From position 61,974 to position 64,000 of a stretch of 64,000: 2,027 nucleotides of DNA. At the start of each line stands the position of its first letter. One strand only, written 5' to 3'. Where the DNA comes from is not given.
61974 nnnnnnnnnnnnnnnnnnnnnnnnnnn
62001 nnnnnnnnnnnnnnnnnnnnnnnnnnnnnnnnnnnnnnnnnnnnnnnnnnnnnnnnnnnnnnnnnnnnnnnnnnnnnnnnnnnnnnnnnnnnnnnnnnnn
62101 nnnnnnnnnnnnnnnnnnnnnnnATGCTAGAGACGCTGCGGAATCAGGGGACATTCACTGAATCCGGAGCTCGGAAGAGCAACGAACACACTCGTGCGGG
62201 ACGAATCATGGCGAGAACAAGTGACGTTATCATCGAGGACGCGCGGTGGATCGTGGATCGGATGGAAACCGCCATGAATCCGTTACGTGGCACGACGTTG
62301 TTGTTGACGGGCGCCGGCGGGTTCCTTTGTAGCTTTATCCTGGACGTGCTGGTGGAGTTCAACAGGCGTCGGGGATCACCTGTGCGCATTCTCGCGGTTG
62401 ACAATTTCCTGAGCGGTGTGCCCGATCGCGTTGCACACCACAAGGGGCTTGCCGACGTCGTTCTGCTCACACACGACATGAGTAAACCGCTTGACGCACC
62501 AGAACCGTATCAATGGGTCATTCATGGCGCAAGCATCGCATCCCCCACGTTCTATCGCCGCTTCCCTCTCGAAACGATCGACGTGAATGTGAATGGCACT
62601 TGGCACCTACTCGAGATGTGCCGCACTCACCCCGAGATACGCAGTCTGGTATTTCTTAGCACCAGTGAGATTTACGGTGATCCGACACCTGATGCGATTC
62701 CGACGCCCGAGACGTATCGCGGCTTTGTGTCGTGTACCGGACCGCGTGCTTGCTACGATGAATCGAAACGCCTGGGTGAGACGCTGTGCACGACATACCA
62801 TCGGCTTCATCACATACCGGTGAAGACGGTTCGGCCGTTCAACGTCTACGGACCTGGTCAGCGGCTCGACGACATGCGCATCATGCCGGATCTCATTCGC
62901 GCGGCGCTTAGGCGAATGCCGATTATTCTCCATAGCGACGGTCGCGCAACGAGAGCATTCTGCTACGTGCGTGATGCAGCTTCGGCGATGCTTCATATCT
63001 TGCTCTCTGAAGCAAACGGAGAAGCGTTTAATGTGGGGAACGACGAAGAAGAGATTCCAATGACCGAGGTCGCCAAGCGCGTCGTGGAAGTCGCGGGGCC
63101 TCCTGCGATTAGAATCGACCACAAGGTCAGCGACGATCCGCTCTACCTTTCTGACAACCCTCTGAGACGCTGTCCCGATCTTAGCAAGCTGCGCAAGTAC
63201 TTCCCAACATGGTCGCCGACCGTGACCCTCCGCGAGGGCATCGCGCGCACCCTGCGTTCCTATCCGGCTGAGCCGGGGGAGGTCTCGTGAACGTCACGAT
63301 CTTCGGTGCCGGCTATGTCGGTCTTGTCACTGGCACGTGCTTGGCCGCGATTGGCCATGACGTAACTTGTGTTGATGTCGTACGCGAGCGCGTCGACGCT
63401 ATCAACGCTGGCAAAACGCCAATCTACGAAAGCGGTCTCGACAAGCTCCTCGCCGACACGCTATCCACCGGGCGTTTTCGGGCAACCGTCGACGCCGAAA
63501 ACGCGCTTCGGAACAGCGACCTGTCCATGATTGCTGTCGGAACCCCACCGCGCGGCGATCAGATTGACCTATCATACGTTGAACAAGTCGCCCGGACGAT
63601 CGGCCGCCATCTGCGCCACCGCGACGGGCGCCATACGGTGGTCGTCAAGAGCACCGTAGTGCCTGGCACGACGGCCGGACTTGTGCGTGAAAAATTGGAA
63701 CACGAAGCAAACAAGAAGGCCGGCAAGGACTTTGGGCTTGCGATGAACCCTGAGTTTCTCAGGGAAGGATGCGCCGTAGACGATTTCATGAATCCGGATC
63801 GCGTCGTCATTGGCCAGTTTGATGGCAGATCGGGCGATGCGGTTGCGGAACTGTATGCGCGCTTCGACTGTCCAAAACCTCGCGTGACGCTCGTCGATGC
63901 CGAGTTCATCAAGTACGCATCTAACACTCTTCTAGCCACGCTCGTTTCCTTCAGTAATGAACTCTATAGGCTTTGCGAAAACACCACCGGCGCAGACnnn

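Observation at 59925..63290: TylC3-like sugar C-methyltransferase cassette predicts a branched-chain (C-methyl) sugar in a polysaccharide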

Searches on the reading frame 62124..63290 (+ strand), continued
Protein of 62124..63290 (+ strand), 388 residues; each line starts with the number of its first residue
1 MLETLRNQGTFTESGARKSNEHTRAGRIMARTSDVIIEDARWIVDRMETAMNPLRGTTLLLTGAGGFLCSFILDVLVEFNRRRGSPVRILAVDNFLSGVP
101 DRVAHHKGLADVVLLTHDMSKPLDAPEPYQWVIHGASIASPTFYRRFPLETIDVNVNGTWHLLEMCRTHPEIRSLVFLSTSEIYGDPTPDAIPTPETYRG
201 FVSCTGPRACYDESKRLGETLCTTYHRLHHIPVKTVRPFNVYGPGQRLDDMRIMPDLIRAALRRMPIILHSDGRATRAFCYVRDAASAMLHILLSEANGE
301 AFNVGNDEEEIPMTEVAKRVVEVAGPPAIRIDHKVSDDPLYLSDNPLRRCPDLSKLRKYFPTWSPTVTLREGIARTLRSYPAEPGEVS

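Call 47: search_protein_families(library=ncbifam, proteins=[L084:6001-6774:-, L083:5569-6930:+, L083:6920-7879:+, L083:7880-8719:+, L088:6557-7567:-, L088:5688-6527:-], max_evalue=0.001)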
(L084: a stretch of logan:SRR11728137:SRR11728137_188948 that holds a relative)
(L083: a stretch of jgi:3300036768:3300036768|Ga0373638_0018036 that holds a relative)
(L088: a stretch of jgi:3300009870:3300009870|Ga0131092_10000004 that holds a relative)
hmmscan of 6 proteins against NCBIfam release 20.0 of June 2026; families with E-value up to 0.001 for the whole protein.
L084:6001-6774:- (257 aa): 30 families (the best 25 are shown)
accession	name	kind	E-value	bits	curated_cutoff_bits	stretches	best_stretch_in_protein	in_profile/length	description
TIGR02623.1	G1P_cyt_trans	equivalog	2.5e-136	453.1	300.25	1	1-256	1-255/255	glucose-1-phosphate cytidylyltransferase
NF052502.1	man1P_GTase_Rv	exception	4.9e-23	81.6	440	1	2-235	2-219/352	mannose-1-phosphate guanylyltransferase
TIGR03992.1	Arch_glmU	subfamily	5.6e-23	81.5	292.1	2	1-77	1-75/393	bifunctional sugar-1-phosphate nucleotidylyltransferase/acetyltransferase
NF049965.1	GlMnHpPGnyltfHddC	equivalog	1.3e-22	80.6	300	2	1-88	1-87/221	D-glycero-D-manno-heptose 1-phosphate guanosyltransferase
NF045761.1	NAMPUrTaseMurU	equivalog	1.1e-15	58.1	250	1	1-87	1-87/226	N-acetylmuramate alpha-1-phosphate uridylyltransferase MurU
NF041313.1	UDPGP_AglF_Halo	equivalog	1.6e-15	57.2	400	1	1-68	1-68/234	UTP--glucose-1-phosphate uridylyltransferase AglF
TIGR01208.1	rmlA_long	equivalog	5.9e-12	45.1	320.25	1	2-62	1-62/353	glucose-1-phosphate thymidylyltransferase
NF041173.1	Sug_nt_acttase_Thmprot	equivalog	1.4e-11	44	600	1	1-202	1-178/405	bifunctional sugar-1-phosphate nucleotidylyltransferase/acetyltransferase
NF041135.1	IPPtranDIPPsyn_Thcocales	equivalog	1.5e-11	43.9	580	1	1-56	1-52/419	bifunctional L-myo-inositol-1-phosphate cytidylyltransferase/CDP-L-myo-inositol myo-inositolphosphotransferase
NF045697.1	MurNAcPUrMurU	equivalog_domain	3.4e-07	29.9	370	1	4-67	1-64/229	N-acetylmuramate alpha-1-phosphate uridylyltransferase MurU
TIGR02091.1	glgC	equivalog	9.2e-07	28.2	424.9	1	2-179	2-177/364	glucose-1-phosphate adenylyltransferase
TIGR01173.1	glmU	equivalog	1.1e-06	27.7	366.85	1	1-70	1-67/452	bifunctional UDP-N-acetylglucosamine diphosphorylase/glucosamine-1-phosphate N-acetyltransferase GlmU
TIGR01099.1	galU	equivalog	1.2e-06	28.3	326.8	1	1-68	2-69/261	UTP--glucose-1-phosphate uridylyltransferase GalU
NF001947.0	PRK00725.1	subfamily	6.7e-06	25.1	470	1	3-32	19-48/426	glucose-1-phosphate adenylyltransferase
NF045495.1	AdoCbiPCobY_Meth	equivalog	3.7e-05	23.3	250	1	1-74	1-72/195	adenosylcobinamide-phosphate guanylyltransferase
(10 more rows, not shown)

L083:5569-6930:+ (453 aa): 13 families
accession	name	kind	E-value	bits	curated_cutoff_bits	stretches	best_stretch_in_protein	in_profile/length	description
TIGR03026.1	NDP-sugDHase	subfamily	2.1e-123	412.1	189.8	1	1-429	1-413/413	nucleotide sugar dehydrogenase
NF041297.1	UDPGDh_AglM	equivalog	1.4e-113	380.1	670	1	1-432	1-418/429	UDP-glucose 6-dehydrogenase AglM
NF047673.2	TeichurnBiosyTuaD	equivalog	6.7e-106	355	700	1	2-447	3-431/439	UDP-glucose 6-dehydrogenase TuaD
NF040825.1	UDPMaNacDH_Arch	equivalog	1.8e-53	181.9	750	1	1-448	1-416/418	UDP-N-acetyl-D-mannosamine dehydrogenase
NF011631.0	PRK15057.1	equivalog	1.2e-34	120.1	757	1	1-368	1-337/388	UDP-glucose 6-dehydrogenase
NF008286.0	PRK11064.1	equivalog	1.1e-33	116.4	459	1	2-412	5-404/420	UDP-N-acetyl-D-mannosamine dehydrogenase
NF011729.0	PRK15182.1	equivalog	1.8e-07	30.3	592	1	2-379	8-367/425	Vi polysaccharide biosynthesis UDP-N-acetylglucosamine C-6 dehydrogenase TviB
TIGR00745.1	apbA_panE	subfamily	2.5e-05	23.7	141.35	1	2-42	1-40/305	2-dehydropantoate 2-reductase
NF000942.0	PRK00094.1-4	subfamily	0.00027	20.2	257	0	1-85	3-81/334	NAD(P)H-dependent glycerol-3-phosphate dehydrogenase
NF007039.0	PRK09496.3-2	equivalog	0.00027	19.9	293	1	1-39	1-39/446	Trk system potassium transporter TrkA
NF007031.0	PRK09496.1-2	equivalog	0.00038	19.6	289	1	1-40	1-40/458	Trk system potassium transporter TrkA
NF005545.0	PRK07208.1-1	equivalog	0.00057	18.4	451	1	2-40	9-47/504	hypothetical protein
NF042925.1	FHMPC_DH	equivalog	0.00074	18.9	500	0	2-106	2-104/304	5-formyl-3-hydroxy-2-methylpyridine 4-carboxylate 5-dehydrogenase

L083:6920-7879:+ (319 aa): 0 families

L083:7880-8719:+ (279 aa): 3 families
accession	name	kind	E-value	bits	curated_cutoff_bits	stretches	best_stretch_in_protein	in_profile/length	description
TIGR01444.1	fkbM_fam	subfamily_domain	5.7e-27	94.9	37.7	1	58-213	1-142/143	FkbM family methyltransferase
TIGR02469.1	CbiT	equivalog_domain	6.7e-05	23.1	78.3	1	49-116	13-79/124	precorrin-6Y C5,15-methyltransferase (decarboxylating) subunit CbiT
NF010549.0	PRK13942.1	equivalog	0.0002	20.9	282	1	53-112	75-134/215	protein-L-isoaspartate O-methyltransferase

L088:6557-7567:- (336 aa): 0 families

L088:5688-6527:- (279 aa): 4 families
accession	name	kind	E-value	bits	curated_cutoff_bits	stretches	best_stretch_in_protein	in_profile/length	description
TIGR01444.1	fkbM_fam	subfamily_domain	1.5e-26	93.5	37.7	1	58-213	1-142/143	FkbM family methyltransferase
TIGR02469.1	CbiT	equivalog_domain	0.00021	21.5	78.3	1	52-113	16-76/124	precorrin-6Y C5,15-methyltransferase (decarboxylating) subunit CbiT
NF010549.0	PRK13942.1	equivalog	0.00043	19.8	282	1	53-112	75-134/215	protein-L-isoaspartate O-methyltransferase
NF003275.0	PRK04266.1-1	equivalog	0.00058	19.1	339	1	51-101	73-123/233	fibrillarin-like rRNA/tRNA 2'-O-methyltransferase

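Call 57: search_solved_structures(query=window:62208-63290:+, max_evalue=1e-40, show_alignments=1)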
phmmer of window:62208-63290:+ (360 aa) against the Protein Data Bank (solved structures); distinct sequences matched with E-value up to 1e-40: 4.
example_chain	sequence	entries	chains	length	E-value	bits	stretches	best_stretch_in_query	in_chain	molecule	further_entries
2b69_A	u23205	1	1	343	9.9e-47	162.7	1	30-352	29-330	UDP-glucuronate decarboxylase 1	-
4gll_A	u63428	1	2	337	1e-46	162.6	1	31-352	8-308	UDP-glucuronic acid decarboxylase 1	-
4m55_A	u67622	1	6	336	5.4e-46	160.2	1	31-352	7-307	UDP-glucuronic acid decarboxylase 1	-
4lk3_A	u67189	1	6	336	7.4e-46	159.8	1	31-352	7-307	UDP-glucuronic acid decarboxylase 1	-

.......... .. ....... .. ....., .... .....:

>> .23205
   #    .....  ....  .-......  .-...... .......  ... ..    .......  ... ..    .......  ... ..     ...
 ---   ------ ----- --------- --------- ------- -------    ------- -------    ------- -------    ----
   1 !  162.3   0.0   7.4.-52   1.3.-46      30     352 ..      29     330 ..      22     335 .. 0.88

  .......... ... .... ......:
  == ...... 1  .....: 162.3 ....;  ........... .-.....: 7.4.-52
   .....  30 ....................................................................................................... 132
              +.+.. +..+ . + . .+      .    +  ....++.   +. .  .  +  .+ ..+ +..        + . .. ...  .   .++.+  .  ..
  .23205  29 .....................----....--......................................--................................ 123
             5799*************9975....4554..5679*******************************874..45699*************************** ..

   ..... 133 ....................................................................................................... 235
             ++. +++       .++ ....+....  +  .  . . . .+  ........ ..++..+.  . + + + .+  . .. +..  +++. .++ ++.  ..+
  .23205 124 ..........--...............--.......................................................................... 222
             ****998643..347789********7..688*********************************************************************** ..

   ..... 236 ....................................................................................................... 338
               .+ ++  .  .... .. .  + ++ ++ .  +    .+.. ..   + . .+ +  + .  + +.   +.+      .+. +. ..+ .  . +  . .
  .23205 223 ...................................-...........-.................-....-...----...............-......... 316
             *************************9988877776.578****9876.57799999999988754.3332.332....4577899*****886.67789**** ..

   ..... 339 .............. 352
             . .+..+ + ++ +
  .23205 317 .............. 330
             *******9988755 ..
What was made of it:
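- On UDP-glucuronate decarboxylase (UXS), for 62208-63290: STSEIYG, YDESK and TRAF align with the same motifs in 2b69 (call 57).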

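Call 58: search_protein_families(library=pfam, proteins=[L083:6920-7879:+], max_evalue=0.05)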
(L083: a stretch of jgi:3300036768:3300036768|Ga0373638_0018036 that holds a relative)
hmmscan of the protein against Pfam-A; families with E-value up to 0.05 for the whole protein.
L083:6920-7879:+ (319 aa): 0 families

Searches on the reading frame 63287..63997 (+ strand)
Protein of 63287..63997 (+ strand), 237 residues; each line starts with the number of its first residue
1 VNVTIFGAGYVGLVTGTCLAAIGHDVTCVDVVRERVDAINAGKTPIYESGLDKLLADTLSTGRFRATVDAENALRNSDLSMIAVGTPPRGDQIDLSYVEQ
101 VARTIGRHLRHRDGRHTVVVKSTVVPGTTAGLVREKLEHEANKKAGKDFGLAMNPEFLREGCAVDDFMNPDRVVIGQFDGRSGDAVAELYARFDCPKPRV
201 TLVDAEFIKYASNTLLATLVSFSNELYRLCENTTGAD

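Call 7: search_protein_families(library=pfam, proteins=[window:63287-63997:+])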
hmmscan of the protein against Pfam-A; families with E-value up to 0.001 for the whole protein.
window:63287-63997:+ (237 aa): 3 families
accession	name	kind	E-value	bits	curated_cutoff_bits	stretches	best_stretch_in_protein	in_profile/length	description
PF03721.20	UDPG_MGDP_dh_N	-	2e-62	210.6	27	1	1-188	1-186/187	UDP-glucose/GDP-mannose dehydrogenase family, NAD binding domain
PF00984.24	UDPG_MGDP_dh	-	2.4e-07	31.2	25.4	1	204-237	2-34/94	UDP-glucose/GDP-mannose dehydrogenase family, central domain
PF02558.23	ApbA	-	0.00021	21.4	22.2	1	3-50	1-47/150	Ketopantoate reductase PanE/ApbA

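Call 8: search_protein_families(library=ncbifam, proteins=[window:63287-63997:+])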
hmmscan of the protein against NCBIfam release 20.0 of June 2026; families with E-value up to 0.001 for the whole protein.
window:63287-63997:+ (237 aa): 9 families
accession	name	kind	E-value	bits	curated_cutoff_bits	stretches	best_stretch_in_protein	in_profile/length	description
TIGR03026.1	NDP-sugDHase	subfamily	2.7e-77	260.3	189.8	1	1-233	1-232/413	nucleotide sugar dehydrogenase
NF041297.1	UDPGDh_AglM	equivalog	6.9e-66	222.9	670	1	1-232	1-235/429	UDP-glucose 6-dehydrogenase AglM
NF047673.2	TeichurnBiosyTuaD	equivalog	4.3e-58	197.5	700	1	3-237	4-232/439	UDP-glucose 6-dehydrogenase TuaD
NF040825.1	UDPMaNacDH_Arch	equivalog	1.4e-31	109.8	750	1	1-230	1-225/418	UDP-N-acetyl-D-mannosamine dehydrogenase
NF011631.0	PRK15057.1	equivalog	2.1e-25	89.7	757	1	1-231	1-219/388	UDP-glucose 6-dehydrogenase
NF008286.0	PRK11064.1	equivalog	2.1e-25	89.2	459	1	3-232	6-235/420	UDP-N-acetyl-D-mannosamine dehydrogenase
NF011729.0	PRK15182.1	equivalog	0.00018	20.4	592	1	2-176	8-174/425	Vi polysaccharide biosynthesis UDP-N-acetylglucosamine C-6 dehydrogenase TviB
NF009543.0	PRK12921.1-5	equivalog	0.00037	19.8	339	1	1-41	1-41/305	oxidoreductase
TIGR00745.1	apbA_panE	subfamily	0.00054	19.3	141.35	1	2-52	1-50/305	2-dehydropantoate 2-reductase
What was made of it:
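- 63287..64000 (+): Nucleotide-sugar 6-dehydrogenase (Ugd-type). Only the first 237 codons are present because the window ends. Its GTG start overlaps the UXS-like stop codon (GTGA). PF03721 E 2e-62, TIGR03026 at 260 bits against a cut-off of 190 (calls 7, 8).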
